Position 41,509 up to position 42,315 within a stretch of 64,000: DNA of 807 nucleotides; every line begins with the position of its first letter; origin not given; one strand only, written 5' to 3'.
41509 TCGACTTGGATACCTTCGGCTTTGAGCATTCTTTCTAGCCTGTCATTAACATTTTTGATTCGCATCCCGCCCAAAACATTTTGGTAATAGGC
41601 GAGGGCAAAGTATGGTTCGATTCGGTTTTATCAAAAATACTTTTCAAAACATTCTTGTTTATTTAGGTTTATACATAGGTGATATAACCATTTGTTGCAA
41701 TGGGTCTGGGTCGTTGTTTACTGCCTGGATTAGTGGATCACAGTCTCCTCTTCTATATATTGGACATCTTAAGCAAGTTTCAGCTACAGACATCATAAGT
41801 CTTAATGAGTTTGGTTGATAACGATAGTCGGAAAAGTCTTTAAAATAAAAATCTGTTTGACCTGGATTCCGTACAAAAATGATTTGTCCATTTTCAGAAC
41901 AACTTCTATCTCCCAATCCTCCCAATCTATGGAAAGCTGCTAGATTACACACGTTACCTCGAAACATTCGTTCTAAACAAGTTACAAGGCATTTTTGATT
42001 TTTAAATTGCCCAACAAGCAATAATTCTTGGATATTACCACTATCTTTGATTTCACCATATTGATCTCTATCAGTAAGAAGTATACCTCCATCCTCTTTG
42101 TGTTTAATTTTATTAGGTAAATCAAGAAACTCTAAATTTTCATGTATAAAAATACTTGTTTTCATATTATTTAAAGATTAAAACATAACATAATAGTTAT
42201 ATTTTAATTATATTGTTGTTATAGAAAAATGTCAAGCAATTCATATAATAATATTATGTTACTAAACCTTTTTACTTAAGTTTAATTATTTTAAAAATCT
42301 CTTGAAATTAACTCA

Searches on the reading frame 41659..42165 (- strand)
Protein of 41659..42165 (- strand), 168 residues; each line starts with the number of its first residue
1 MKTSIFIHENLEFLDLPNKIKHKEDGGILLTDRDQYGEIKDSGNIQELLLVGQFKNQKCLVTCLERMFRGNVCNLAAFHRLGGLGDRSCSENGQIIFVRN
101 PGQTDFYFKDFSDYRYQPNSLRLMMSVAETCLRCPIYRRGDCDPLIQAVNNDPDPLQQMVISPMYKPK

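Call 7: search_protein_families(library=pfam, proteins=[window:41659-42165:-], max_evalue=0.1)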
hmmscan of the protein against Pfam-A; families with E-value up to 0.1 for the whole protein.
window:41659-42165:- (168 aa): 0 families

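Call 9: find_encoding_contigs(protein=window:41659-42165:-, flank=10000, max_places=10)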
Protein window:41659-42165:- (168 aa): 5 contigs read that carry it; 2 places shown.
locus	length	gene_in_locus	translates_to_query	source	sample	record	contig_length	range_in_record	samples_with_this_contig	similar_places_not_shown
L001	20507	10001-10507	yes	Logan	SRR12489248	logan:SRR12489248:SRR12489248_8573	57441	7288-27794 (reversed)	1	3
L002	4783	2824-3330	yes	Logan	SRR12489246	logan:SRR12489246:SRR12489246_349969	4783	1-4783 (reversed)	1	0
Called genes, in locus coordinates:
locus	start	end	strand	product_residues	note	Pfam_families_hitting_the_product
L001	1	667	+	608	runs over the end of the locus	PF00496:SBP_bac_5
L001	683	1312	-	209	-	PF10502:Peptidase_S26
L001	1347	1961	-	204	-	PF10502:Peptidase_S26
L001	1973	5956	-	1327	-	PF00133:tRNA-synt_1, PF09334:tRNA-synt_1g, PF00133:tRNA-synt_1, PF08264:Anticodon_1, PF19302:DUF5915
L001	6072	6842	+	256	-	PF13489:Methyltransf_23, PF01209:Ubie_methyltran, PF13847:Methyltransf_31, PF08241:Methyltransf_11, PF08242:Methyltransf_12, PF13649:Methyltransf_25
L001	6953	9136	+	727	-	PF03477:ATP-cone, PF00317:Ribonuc_red_lgN, PF02867:Ribonuc_red_lgC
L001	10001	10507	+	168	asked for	-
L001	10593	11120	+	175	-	PF02867:Ribonuc_red_lgC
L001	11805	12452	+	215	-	-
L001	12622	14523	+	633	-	PF00009:GTP_EFTU, PF01926:MMR_HSR1 (weak), PF03144:GTP_EFTU_D2, PF22042:EF-G_D2 (weak), PF00679:EFG_C, PF21018:BipA_C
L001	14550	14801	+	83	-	-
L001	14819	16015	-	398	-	PF13231:PMT_2 (weak)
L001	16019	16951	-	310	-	-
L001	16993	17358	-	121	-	-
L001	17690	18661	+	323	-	-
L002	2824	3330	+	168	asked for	-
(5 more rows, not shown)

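Call 10: search_protein_families(library=phrogs, proteins=[window:41659-42165:-], max_evalue=0.1)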
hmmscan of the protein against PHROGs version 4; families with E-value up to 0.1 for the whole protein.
window:41659-42165:- (168 aa): 0 families

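Call 31: find_homologous_proteins(query=A2, max_evalue=0.001)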
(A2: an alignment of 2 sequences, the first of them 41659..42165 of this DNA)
Query A2 (2 sequences) (168 aa, profile of the alignment): 2 proteins with E <= 0.001 among 600 candidates.
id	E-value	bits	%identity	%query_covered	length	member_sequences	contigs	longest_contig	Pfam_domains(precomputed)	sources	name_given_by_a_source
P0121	8.3e-98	344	30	88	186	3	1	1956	-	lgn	-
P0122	2.5e-89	316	100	100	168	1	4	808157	-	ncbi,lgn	-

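Call 42: search_protein_representatives(alignment_id=A5)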
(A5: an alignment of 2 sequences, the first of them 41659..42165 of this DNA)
Query: 2 sequences, 199 profile positions. Proteins with E-value up to 0.001 (for the whole library): 3; up to 1e-10: 2; up to 1e-30: 2. The best 3 are listed.
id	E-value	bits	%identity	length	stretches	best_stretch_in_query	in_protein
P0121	2.2e-102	357.2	-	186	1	1-199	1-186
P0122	1.8e-89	315.0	-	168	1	1-196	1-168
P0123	7.2e-05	38.9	-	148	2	4-87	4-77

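Call 53: find_encoding_contigs(protein=P0123, flank=6000, max_places=4)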
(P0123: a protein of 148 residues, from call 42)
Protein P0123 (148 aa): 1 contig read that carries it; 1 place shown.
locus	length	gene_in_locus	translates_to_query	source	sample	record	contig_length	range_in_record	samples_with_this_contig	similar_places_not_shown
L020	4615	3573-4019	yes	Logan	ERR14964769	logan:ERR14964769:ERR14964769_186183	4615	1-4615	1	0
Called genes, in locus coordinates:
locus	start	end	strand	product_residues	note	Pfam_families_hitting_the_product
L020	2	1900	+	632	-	?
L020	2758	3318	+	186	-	-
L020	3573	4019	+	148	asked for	-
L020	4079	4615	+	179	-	?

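Call 62: predict_structure(alignment_id=A6)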
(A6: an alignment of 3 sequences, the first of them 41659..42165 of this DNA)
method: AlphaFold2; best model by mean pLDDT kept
length: 168 residues; sequences in the alignment: 3
mean_pLDDT: 37.7   pTM: 0.26
mean pLDDT of the five models: 37.7, 36.0, 34.2, 33.5, 33.0
residues with pLDDT >= 90: 0; 70-90: 0; 50-70: 8; < 50: 160
segments of 3 or more residues with pLDDT < 50: 1-20, 25-28, 30-132, 134-137, 142-168
pLDDT, mean of each block of 10 residues (from residue 1): 32 39 47 40 28 34 41 29 26 28 40 38 42 50 46 40 39
secondary structure, 60 per line:
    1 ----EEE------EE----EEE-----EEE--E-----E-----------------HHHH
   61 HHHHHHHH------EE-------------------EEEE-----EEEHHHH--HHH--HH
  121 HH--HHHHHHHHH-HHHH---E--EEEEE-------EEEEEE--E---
elements in order: E5-7 E20-22 E28-30 H57-68 E96-99 E105-107 H108-111 H119-122 H125-133 H135-138 E145-149 E157-162

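Call 63: search_dna_similar(query=window:41659-42165:-, collection=phages, mode=protein, max_evalue=0.01, max_rows=5)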
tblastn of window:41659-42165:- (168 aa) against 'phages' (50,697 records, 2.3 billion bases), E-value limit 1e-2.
No match.

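Call 66: find_related_loci(query=A6, collection=viral_contigs, flank=5000)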
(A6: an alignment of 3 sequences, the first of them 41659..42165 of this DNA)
Query A6 (168 aa) in viral_contigs; peptide patterns used: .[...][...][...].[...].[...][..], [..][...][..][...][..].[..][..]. (x = any residue, [..] = any of these).
55 stretches matched a pattern, but none encodes a relative of the query by tblastn (E <= 1e-3).

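Call 71: search_protein_families(library=pfam, proteins=[P0123], max_evalue=0.01)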
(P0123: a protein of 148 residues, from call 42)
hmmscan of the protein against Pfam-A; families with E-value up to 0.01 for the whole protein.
P0123 (148 aa): 0 families

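Call 72: search_protein_families(library=padloc, proteins=[window:41659-42165:-, P0123], max_evalue=0.01)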
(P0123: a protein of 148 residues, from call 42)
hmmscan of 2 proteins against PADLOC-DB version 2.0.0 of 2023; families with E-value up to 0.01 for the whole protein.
window:41659-42165:- (168 aa): 0 families

P0123 (148 aa): 0 families

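Call 73: search_protein_families(library=ncbifam, proteins=[window:41659-42165:-, P0123], max_evalue=0.01)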
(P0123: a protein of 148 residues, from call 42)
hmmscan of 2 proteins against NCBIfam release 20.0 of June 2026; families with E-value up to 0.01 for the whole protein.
window:41659-42165:- (168 aa): 0 families

P0123 (148 aa): 0 families
